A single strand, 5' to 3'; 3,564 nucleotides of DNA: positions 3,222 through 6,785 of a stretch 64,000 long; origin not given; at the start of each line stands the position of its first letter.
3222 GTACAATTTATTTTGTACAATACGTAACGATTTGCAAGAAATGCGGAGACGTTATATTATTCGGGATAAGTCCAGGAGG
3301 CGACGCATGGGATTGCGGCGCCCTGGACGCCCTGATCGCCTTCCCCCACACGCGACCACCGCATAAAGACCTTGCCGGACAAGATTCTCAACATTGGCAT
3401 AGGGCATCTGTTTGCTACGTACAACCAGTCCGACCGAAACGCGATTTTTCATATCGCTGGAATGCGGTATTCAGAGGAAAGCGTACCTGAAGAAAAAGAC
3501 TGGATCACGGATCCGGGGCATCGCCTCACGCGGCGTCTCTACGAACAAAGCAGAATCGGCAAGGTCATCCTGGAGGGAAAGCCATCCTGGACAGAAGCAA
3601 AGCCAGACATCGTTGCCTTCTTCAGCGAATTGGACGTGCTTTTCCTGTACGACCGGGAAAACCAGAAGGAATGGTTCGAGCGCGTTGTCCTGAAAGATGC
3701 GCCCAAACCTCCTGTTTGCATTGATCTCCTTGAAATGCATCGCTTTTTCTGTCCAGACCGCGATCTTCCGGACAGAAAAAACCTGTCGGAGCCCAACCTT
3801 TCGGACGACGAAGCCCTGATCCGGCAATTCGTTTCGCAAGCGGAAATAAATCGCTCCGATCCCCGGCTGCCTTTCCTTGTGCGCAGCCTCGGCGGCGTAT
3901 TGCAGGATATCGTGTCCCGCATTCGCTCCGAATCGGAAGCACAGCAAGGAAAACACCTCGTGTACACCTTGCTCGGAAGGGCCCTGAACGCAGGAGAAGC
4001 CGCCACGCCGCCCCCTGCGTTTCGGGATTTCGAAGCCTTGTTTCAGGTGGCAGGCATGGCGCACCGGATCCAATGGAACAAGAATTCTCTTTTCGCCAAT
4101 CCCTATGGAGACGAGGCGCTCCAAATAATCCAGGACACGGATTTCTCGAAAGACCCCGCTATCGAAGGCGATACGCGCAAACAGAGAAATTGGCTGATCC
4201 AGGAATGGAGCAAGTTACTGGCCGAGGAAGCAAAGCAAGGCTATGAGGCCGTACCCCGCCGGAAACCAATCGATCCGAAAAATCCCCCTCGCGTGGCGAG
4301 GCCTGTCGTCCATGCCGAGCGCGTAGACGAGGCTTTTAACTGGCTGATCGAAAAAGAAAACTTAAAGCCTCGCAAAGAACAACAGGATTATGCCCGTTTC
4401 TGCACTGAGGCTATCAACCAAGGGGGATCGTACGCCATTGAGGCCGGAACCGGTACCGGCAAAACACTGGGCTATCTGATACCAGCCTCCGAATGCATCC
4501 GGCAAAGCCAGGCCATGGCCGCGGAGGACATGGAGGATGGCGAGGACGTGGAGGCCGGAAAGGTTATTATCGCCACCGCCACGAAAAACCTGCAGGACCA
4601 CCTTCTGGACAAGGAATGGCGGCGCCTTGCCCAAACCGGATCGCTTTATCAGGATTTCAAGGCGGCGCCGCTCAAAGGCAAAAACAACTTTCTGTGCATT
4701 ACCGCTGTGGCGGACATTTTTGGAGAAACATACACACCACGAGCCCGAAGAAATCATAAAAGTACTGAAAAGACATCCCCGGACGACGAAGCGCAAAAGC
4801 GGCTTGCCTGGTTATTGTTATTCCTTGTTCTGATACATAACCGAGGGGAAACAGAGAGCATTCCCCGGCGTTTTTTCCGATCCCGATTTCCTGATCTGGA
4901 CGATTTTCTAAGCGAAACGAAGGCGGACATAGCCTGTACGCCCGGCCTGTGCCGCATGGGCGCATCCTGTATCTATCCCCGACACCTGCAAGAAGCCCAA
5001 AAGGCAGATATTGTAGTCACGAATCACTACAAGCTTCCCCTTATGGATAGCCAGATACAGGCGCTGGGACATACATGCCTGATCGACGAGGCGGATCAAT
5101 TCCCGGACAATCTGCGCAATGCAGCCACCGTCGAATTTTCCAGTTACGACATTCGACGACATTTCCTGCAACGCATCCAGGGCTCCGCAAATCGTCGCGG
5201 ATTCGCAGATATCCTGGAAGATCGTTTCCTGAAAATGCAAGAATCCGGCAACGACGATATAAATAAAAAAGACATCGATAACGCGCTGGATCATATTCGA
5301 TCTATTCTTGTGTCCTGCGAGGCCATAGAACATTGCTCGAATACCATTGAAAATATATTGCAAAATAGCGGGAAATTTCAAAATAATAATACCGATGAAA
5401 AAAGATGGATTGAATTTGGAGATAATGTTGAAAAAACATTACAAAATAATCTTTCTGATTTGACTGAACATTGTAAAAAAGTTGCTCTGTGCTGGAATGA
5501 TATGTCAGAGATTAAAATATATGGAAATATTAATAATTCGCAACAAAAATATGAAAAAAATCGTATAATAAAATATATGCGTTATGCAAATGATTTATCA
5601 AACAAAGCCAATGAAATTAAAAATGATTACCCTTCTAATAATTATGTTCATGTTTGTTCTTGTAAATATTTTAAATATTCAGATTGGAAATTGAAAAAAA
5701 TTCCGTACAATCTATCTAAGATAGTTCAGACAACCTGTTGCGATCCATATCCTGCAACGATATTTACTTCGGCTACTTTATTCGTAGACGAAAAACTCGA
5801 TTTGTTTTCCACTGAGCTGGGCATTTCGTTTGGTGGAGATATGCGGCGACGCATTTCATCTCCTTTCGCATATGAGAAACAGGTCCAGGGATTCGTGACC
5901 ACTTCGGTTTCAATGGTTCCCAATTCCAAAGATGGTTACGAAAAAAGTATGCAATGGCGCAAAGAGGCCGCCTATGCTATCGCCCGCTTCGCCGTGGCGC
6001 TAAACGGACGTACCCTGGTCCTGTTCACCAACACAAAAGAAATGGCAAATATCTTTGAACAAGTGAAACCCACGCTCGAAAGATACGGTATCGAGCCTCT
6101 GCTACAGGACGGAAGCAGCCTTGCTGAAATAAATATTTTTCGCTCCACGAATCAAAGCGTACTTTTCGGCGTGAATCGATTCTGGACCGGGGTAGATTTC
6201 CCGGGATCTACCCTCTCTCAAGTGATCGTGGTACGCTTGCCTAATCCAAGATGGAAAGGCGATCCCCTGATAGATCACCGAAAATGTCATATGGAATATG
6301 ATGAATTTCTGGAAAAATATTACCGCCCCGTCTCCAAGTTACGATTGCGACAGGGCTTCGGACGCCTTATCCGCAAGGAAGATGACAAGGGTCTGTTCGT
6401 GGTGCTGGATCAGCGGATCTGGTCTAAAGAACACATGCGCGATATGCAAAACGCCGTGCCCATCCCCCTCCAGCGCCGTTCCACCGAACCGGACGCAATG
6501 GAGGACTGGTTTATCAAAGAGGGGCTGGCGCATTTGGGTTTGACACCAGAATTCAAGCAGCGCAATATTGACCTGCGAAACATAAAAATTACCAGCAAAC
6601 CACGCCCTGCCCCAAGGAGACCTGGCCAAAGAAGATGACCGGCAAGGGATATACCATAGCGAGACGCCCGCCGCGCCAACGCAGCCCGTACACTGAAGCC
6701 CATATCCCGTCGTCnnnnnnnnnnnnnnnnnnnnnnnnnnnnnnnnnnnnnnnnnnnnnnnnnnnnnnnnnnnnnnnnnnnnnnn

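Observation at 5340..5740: In-frame AT-rich cassette of ~400 bp replacing the Arch-domain region of a GC-rich DinG/XPD helicase gene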

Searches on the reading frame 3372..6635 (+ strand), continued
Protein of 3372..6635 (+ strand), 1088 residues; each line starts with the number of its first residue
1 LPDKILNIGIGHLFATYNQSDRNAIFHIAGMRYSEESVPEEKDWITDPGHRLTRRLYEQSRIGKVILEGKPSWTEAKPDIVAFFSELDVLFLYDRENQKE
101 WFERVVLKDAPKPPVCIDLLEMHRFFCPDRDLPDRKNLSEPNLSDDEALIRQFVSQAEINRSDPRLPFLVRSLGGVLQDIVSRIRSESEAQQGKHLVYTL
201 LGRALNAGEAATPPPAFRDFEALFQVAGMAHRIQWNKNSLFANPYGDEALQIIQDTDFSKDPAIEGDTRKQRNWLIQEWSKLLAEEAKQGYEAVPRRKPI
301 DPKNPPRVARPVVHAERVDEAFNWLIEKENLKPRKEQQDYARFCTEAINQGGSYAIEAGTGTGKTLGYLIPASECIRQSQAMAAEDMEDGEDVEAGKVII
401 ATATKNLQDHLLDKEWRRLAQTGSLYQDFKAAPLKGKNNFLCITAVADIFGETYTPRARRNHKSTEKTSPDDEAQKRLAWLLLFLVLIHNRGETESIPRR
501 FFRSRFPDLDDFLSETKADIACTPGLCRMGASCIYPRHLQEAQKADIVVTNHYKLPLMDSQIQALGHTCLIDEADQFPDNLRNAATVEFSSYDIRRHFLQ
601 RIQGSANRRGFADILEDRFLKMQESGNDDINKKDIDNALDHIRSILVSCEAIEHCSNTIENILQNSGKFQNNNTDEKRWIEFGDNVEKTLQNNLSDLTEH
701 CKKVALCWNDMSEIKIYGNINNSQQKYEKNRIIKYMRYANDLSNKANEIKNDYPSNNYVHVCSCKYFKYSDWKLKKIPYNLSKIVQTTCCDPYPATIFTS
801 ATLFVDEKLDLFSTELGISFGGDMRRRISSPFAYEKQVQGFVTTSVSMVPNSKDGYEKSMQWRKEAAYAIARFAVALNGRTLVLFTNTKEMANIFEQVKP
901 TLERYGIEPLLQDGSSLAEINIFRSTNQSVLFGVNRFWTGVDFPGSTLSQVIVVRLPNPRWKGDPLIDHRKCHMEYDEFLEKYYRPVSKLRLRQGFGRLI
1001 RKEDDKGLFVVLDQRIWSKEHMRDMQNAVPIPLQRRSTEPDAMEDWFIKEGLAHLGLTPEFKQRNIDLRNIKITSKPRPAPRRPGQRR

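Call 16: find_encoding_contigs(protein=P0036, flank=6000, max_places=1)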
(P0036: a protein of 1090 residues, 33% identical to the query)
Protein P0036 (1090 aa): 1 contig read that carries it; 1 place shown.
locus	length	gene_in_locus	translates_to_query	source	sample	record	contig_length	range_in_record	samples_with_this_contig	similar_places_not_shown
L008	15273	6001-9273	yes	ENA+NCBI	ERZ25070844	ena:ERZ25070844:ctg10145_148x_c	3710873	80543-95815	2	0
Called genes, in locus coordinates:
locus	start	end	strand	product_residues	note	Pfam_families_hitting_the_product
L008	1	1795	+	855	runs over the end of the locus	PF01624:MutS_I, PF05188:MutS_II, PF05192:MutS_III, PF05190:MutS_IV, PF00488:MutS_V, PF27441:MutS_C (weak)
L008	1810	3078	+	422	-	PF02844:GARS_N, PF01071:GARS_A, PF02655:ATP-grasp_3 (faint), PF02843:GARS_C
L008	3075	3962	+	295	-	-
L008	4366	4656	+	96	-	-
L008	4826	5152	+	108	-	PF03050:DDE_Tnp_IS66 (weak)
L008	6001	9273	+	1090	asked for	PF00270:DEAD, PF13307:Helicase_C_2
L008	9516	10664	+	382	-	PF06114:Peptidase_M78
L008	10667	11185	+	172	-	PF14367:DUF4411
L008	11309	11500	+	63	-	-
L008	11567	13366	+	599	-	PF02776:TPP_enzyme_N, PF00205:TPP_enzyme_M, PF02775:TPP_enzyme_C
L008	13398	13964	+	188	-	PF01842:ACT, PF22629:ACT_AHAS_ss, PF13710:ACT_5, PF10369:ALS_ss_C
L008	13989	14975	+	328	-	PF07991:KARI_N, PF03807:F420_oxidored (weak), PF01450:KARI_C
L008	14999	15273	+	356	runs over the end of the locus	PF00180:Iso_dh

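Call 17: find_encoding_contigs(protein=P0012, flank=6000, max_places=1)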
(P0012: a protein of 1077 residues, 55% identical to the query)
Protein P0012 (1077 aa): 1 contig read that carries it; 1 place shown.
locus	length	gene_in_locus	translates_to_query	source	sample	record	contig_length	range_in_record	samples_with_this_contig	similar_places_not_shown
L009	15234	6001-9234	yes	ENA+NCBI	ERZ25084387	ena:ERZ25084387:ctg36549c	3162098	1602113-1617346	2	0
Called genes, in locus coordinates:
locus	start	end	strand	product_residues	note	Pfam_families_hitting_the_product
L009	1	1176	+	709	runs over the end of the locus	PF00535:Glycos_transf_2, PF13641:Glyco_tranf_2_3, PF13632:Glyco_trans_2_3, PF13727:CoA_binding_3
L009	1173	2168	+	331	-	PF03255:ACCA, PF01039:Carboxyl_trans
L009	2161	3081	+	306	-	PF02749:QRPTase_N, PF01729:QRPTase_C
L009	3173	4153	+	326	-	PF00480:ROK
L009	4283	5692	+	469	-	PF13727:CoA_binding_3, PF02397:Bac_transf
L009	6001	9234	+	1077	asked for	PF00270:DEAD (faint), PF13307:Helicase_C_2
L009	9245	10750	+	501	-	-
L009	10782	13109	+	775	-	-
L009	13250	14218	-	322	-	PF09571:RE_XcyI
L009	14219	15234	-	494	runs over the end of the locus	PF01555:N6_N4_Mtase (weak)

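Call 24: search_protein_families(library=padloc, proteins=[window:3372-6635:+], max_evalue=0.01)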
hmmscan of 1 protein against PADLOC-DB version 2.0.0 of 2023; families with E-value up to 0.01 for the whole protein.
window:3372-6635:+ (1088 aa): 8 families
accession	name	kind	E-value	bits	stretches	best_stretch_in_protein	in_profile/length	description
PDLC01439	typeIV_DinG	-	7.8e-84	280.3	1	328-1039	11-566/575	CAS-IV-A; associated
PDLC01729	typeIV_DinG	-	3.4e-36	123.2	1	318-1024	5-625/666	Csf4_0_IVA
PDLC01730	typeIV_DinG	-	2.8e-14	50.4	2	327-457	115-227/802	Csf4_1_IVA1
PDLC01007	typeIV_DinG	-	2.1e-13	47.8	2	336-453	1-102/676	CRISPR type AFERR-associated DEAD/DEAH-box helicase Csf4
PDLC01321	typeIV_DinG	-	1.9e-11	41.5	1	336-596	1-216/559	CAS-IV-A; associated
PDLC01731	typeIV_DinG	-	1.6e-08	31.8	1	844-1020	334-495/526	Csf4_2_IVA1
PDLC01732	typeIV_DinG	-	5.2e-06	23.5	1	890-1027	472-604/648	Csf4_3_IVE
PDLC04987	PDC-S28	-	5.3e-05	19.7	1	917-1016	377-468/846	-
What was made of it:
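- The gene has a strong PADLOC CasDinG-type profile hit (7.8e-84; call 24).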

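Call 25: search_protein_families(library=ncbifam, proteins=[window:3372-6635:+], max_evalue=0.01)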
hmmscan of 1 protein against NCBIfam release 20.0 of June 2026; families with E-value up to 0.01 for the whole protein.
window:3372-6635:+ (1088 aa): 7 families
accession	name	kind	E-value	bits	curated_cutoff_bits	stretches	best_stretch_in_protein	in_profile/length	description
NF005981.0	PRK08074.1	equivalog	1.4e-72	245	789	2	531-1030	418-909/931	ATP-dependent DNA helicase DinG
NF053712.1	repair_DEAH_YoaA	equivalog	2e-71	241.6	680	2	521-1039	166-621/630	DNA repair helicase YoaA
TIGR01407.1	dinG_rel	hypoth_equivalog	1.7e-57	195.3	547.7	1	318-1035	231-873/889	putative DnaQ family exonuclease/DinG family helicase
NF008729.0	PRK11747.1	equivalog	2.3e-51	175.1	598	1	317-1030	9-695/703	ATP-dependent DNA helicase DinG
NF005569.0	PRK07246.1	equivalog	1.4e-25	89.8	794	2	795-1025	575-793/820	bifunctional DnaQ family exonuclease/ATP-dependent helicase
TIGR03117.2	cas_csf4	equivalog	2.3e-20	72.4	400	2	324-452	120-230/800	type IV CRISPR-associated DEAD/DEAH-box helicase Csf4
TIGR00604.1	rad3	subfamily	2.9e-08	32.8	246.95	1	929-1023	585-683/706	DNA repair helicase (rad3)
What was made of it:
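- On DinG sensu stricto, YoaA and ExoDinG (NCBIfam equivalogs): TIGR01407: 195 against 548 (call 25).
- On CasDinG (type IV CRISPR helicase): TIGR03117 scores 72 against 400 (call 25).
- Closest known: ExoDinG. Different: ExoDinG equivalog scores are far below their cut-offs: 245 against 789, and 195 against 548 (call 25).
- Closest known: CasDinG. Different: TIGR03117 scores 72, against a cut-off of 400 (call 25).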

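Call 28: find_encoding_contigs(protein=P0014, flank=4000, max_places=1)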
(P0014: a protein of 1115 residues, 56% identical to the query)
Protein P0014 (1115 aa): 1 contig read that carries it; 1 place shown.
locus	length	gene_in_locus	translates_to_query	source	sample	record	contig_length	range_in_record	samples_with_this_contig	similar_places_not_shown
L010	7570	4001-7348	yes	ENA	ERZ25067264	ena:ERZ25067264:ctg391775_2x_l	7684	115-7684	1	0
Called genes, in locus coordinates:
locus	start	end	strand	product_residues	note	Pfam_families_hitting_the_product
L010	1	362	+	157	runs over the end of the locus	?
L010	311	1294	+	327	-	PF01261:AP_endonuc_2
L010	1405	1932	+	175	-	-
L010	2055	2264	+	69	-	-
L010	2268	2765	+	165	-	-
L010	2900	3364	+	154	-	-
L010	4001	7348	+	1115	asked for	PF00270:DEAD (faint), PF13307:Helicase_C_2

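Call 29: find_encoding_contigs(protein=P0018, flank=6000, max_places=1)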
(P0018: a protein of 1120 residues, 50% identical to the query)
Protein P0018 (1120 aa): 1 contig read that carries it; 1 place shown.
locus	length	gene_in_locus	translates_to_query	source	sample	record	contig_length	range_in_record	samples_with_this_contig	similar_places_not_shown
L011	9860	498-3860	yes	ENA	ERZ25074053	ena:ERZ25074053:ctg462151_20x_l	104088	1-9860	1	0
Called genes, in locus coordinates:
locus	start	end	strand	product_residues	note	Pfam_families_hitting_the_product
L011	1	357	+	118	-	?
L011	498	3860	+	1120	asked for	PF00270:DEAD (faint), PF13307:Helicase_C_2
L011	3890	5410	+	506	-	-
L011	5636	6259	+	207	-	-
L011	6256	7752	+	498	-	-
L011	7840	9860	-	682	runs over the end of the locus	PF00005:ABC_tran, PF13555:AAA_29 (faint), PF02463:SMC_N (faint), PF13304:AAA_21 (faint), PF13401:AAA_22 (faint), PF12848:ABC_tran_Xtn, PF00005:ABC_tran, PF16326:ABC_tran_CTD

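Call 30: find_encoding_contigs(protein=P0023, flank=4000, max_places=1)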
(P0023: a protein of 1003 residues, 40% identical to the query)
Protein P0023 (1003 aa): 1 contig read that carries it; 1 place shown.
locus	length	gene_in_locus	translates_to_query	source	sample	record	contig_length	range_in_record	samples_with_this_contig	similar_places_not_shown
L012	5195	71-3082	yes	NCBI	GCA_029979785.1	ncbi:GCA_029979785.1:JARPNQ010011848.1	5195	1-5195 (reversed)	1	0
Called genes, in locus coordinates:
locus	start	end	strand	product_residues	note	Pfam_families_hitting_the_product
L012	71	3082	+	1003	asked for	PF00270:DEAD, PF13307:Helicase_C_2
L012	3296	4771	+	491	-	-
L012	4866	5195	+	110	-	?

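Call 48: predict_structure(alignment_id=A2)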
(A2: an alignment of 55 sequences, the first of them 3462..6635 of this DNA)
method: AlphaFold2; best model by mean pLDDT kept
length: 1058 residues; sequences in the alignment: 55
mean_pLDDT: 83.5   pTM: 0.82
mean pLDDT of the five models: 83.5, 83.1, 82.4, 81.9, 80.8
residues with pLDDT >= 90: 412; 70-90: 501; 50-70: 107; < 50: 38
segments of 3 or more residues with pLDDT < 50: 1-14, 106-108, 429-435, 1047-1058
pLDDT, mean of each block of 10 residues (from residue 1): 43 51 64 74 77 85 77 81 89 90 54 67 78 78 87 89 90 77 82 90 64 70 84 71 82 84 69 80 91 89 90 96 93 91 94 83 89 84 89 88 91 88 64 56 89 93 82 84 86 78 88 93 91 93 94 93 87 78 87 74 88 96 94 84 76 90 96 96 82 77 88 94 91 76 93 92 94 91 93 90 92 89 83 93 92 91 90 83 67 75 82 69 92 88 90 92 90 90 89 89 92 87 89 86 59 29
secondary structure, 60 per line:
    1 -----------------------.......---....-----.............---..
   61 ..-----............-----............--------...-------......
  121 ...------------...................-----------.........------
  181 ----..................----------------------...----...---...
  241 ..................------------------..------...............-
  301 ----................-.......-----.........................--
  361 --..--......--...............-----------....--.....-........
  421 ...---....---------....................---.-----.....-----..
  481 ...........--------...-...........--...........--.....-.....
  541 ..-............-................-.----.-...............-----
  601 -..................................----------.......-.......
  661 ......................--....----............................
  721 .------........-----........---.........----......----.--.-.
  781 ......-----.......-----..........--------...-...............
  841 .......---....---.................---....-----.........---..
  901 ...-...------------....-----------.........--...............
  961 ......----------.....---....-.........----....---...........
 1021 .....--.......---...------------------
elements in order (helices of 4 or more, strands of 3 or more residues): H24-30 H34-37 H43-55 E59-62 H68-79 E85-88 H89-96 H115-123 H136-154 H166-174 H185-202 H238-258 H285-299 H305-320 E322-328 H334-358 E367-372 H375-389 E401-404 H413-423 H427-430 H440-459 H469-473 H479-486 H488-491 H504-514 E517-521 H522-527 H530-534 E536-542 H544-555 E557-560 H561-572 H581-595 H602-635 E646-648 H649-652 H654-682 H685-688 H693-721 E728-735 E741-748 H752-760 E765-770 H780-786 E795-798 H804-807 E808-813 H826-847 E851-854 H858-874 E878-881 H887-895 E899-903 E920-923 H935-943 H946-966 E977-981 H985-988 H990-998 E1003-1006 H1010-1025 H1028-1034
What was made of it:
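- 5232..5801 (+): The AT-rich segment (aa 621-810), which is the Arch-domain coding region. The core, nt 5352-5711, has GC 0.20-0.28. AlphaFold2 model (mean pLDDT 83.5): helices at window aa 632-665, 684-712 and 723-751, and a hairpin at 758-778, with block pLDDT 76-96 (call 48).
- On XPD/DinG-family SF2 iron-sulfur helicase: Window aa about 630-792 are predicted as three long helices plus a beta-hairpin, with pLDDT 76-96 (call 48).
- On pExoDinG (N-terminal pseudo-exonuclease DinG): The model shows only two short strands in residues 1-300 and omits the first 30 conserved residues (call 48).
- The structure model places three long helices plus a hairpin at high confidence exactly here (call 48).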

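Call 51: fold_search(model_id=the predicted structure, library=pdb)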
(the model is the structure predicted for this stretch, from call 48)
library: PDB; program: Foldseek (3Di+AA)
matches with E <= 10: 589; with E <= 0.001: 91
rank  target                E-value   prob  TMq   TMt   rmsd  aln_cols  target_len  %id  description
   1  9ii8_A                2.0e-29  1.00  0.54  0.62   9.1      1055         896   16  Crystal structure of Staphylococcus aureus DinG protein in complex with ssDNA (released 2025-06-25)
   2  8zef_A                2.9e-29  1.00  0.53  0.62  10.6      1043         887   16  Crystal structure of Staphylococcus aureus DinG protein in complex with ssDNA and Ca2+ (released 2025-05-21)
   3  6fwr_A                4.0e-27  1.00  0.48  0.70   7.2       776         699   20  Structure of DinG in complex with ssDNA (released 2018-12-19)
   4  6fws_A                1.2e-25  1.00  0.44  0.64   9.3       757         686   19  Structure of DinG in complex with ssDNA and ADPBeF (released 2018-12-19)
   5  6fws_B                1.7e-25  1.00  0.44  0.64   9.0       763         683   21  Structure of DinG in complex with ssDNA and ADPBeF (released 2018-12-19)
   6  9p55                  1.0e-19  1.00  0.40  0.64  10.8       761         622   18  Structure of DNA-free long form XPD from Thermoplasma acidophilum (released 2026-01-21)
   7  8e2w                  2.9e-19  1.00  0.39  0.64   7.8       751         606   15  Structure of CRISPR-Associated DinG (released 2023-06-21)
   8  9kqh_A                1.0e-18  1.00  0.35  0.48  10.8       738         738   16  Crystal structure of Finegoldia magna DinG in complex with ssDNA and ADPNP (released 2025-12-03)
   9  8v44                  1.3e-18  1.00  0.38  0.64   7.6       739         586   15  N-terminal truncation of CRISPR-associated DinG (released 2024-01-17)
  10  7xf0_A                1.4e-18  1.00  0.39  0.65   7.7       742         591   15  Crystal strucutre of CasDinG in complex with ATP (released 2023-07-26)
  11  7xex_C                2.4e-18  1.00  0.39  0.65   8.4       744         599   14  Crystal strucutre of apoCasDinG (released 2023-07-26)
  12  8s35_M                7.1e-18  1.00  0.38  0.61  11.7       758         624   16  DNA-bound Type IV-A3 CRISPR effector in complex with DinG helicase from K. pneumoniae (state I) (released 2024-11-06)
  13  7xf0_C                1.2e-17  1.00  0.39  0.63   7.7       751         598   15  Crystal strucutre of CasDinG in complex with ATP (released 2023-07-26)
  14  9pd3_B                1.4e-17  1.00  0.41  0.59  10.1       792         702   16  NER dual incision complex - DuIS (released 2026-02-18)
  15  4a15_A                2.3e-17  1.00  0.39  0.65  10.6       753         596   17  Crystal structure of an XPD DNA complex (released 2012-02-01)
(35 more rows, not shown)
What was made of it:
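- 3372..4331 (+): N-terminal extension of about 320 aa. It is possibly a degenerate (pseudo-)exonuclease-like domain. The first 30 aa (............) are conserved in distant homologues. The Foldseek alignment to S. aureus ExoDinG spans 1055 columns (call 51).
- On XPD/DinG-family SF2 iron-sulfur helicase: Whole-model Foldseek hits are DinG, XPD and CasDinG (call 51).
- On pExoDinG (N-terminal pseudo-exonuclease DinG): The Foldseek alignment to S. aureus ExoDinG covers 1055 columns (call 51).
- Closest known: CasDinG. Same: A strong PADLOC profile match (7.8e-84, covering residues 328-1039; call 24) and structural similarity (Foldseek 3e-19; call 51).
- The best structural matches are DinG proteins (call 51).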

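Call 75: find_encoding_contigs(protein=P0019, flank=3000, max_places=1)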
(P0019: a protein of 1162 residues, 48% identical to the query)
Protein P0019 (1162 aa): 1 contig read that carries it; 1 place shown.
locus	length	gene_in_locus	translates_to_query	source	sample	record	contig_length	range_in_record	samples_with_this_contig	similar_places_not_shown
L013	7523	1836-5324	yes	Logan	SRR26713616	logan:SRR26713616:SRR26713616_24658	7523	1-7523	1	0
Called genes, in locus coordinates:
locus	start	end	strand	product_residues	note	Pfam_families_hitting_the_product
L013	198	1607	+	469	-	PF13727:CoA_binding_3, PF02397:Bac_transf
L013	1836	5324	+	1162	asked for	PF00270:DEAD (faint), PF13307:Helicase_C_2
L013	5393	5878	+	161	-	-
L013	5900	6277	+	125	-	-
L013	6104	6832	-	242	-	-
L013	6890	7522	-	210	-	?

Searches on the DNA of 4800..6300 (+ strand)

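Call 34: search_rna_families(source=window, start=4800, end=6300, threshold=evalue, max_evalue=1)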
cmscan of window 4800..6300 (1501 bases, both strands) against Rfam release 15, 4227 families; matches with E-value up to 1: 1.
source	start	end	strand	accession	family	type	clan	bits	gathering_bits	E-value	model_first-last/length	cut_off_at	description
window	5615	5759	+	RF02546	LSU_trypano_mito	Gene; rRNA;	CL00112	17.5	60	0.41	1-561/561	no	Trypanosomatid mitochondrial large subunit ribosomal RNA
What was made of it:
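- Tried and rejected: Rfam at E <= 1 gives only a 17.5-bit noise hit (call 34).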

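Call 36: search_dna_similar(query=window:5300-5780:+, collection=phages, mode=distant, max_evalue=0.01)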
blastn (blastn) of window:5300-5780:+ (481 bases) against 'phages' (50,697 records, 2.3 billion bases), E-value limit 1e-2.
No match.

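Call 37: search_dna_similar(query=window:5300-5780:+, collection=plasmids, mode=distant, max_evalue=0.01)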
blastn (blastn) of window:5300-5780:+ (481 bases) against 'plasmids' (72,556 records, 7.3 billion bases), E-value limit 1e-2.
No match.
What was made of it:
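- On Horizontally acquired in-frame cassette / domain swap: There are no phage or plasmid DNA matches (calls 36, 37).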
